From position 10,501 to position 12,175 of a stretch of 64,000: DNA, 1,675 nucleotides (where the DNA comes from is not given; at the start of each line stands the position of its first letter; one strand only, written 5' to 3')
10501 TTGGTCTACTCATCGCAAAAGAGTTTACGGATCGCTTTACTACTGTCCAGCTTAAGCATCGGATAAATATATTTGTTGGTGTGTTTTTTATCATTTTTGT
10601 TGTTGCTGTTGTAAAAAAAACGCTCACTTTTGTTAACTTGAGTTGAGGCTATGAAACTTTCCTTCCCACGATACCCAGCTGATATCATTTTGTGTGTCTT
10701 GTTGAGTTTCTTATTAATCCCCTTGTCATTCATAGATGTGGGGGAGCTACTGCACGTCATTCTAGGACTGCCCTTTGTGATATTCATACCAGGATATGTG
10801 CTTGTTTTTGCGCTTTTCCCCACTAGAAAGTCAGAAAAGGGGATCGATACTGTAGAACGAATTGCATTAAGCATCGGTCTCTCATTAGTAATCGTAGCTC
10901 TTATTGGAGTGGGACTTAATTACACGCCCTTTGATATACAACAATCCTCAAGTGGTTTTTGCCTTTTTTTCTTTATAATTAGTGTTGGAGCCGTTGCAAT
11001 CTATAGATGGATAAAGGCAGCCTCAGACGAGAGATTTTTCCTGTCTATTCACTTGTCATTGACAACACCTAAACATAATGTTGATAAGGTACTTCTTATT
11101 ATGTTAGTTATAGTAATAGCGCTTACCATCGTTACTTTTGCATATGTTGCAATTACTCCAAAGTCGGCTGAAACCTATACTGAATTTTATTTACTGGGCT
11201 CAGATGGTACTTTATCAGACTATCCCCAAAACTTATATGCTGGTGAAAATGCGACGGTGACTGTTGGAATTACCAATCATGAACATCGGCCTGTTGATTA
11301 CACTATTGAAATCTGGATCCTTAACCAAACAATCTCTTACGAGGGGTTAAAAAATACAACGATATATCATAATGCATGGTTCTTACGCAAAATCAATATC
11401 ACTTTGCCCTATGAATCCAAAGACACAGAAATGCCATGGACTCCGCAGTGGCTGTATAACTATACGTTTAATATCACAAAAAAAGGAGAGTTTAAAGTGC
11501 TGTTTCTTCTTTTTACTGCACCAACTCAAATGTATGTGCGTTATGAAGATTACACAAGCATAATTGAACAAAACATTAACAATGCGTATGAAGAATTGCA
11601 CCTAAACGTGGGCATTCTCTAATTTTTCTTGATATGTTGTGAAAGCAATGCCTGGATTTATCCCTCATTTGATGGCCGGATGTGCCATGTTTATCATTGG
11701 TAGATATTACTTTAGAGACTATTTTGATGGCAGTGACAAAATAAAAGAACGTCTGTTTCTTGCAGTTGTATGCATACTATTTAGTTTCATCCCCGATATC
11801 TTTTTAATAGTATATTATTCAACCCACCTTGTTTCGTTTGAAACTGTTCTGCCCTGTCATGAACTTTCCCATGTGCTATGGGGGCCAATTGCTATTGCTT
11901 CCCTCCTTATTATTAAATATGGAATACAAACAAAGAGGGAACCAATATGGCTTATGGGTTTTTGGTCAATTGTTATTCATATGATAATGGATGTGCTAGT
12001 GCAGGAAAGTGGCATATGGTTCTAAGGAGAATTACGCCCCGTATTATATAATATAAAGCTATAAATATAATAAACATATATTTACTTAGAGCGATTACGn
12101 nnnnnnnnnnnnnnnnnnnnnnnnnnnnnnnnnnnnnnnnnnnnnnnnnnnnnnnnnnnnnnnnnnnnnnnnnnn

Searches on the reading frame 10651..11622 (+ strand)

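Call 54: search_protein_families(library=pfam, proteins=[window:10651-11622:+], max_evalue=0.01)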
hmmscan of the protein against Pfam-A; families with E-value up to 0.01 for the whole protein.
window:10651-11622:+ (323 aa): 1 family
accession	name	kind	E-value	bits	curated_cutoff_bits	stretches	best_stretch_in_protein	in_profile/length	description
PF07760.16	DUF1616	-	9.6e-68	229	31.6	1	14-320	2-306/307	Protein of unknown function (DUF1616)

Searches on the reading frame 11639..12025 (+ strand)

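Call 54: search_protein_families(library=pfam, proteins=[window:11639-12025:+], max_evalue=0.01)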
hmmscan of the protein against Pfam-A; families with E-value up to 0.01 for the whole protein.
window:11639-12025:+ (128 aa): 1 family
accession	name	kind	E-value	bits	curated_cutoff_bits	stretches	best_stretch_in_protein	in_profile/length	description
PF04307.19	YdjM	-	7.3e-05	22.8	29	1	6-123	3-111/176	YdjM inner membrane protein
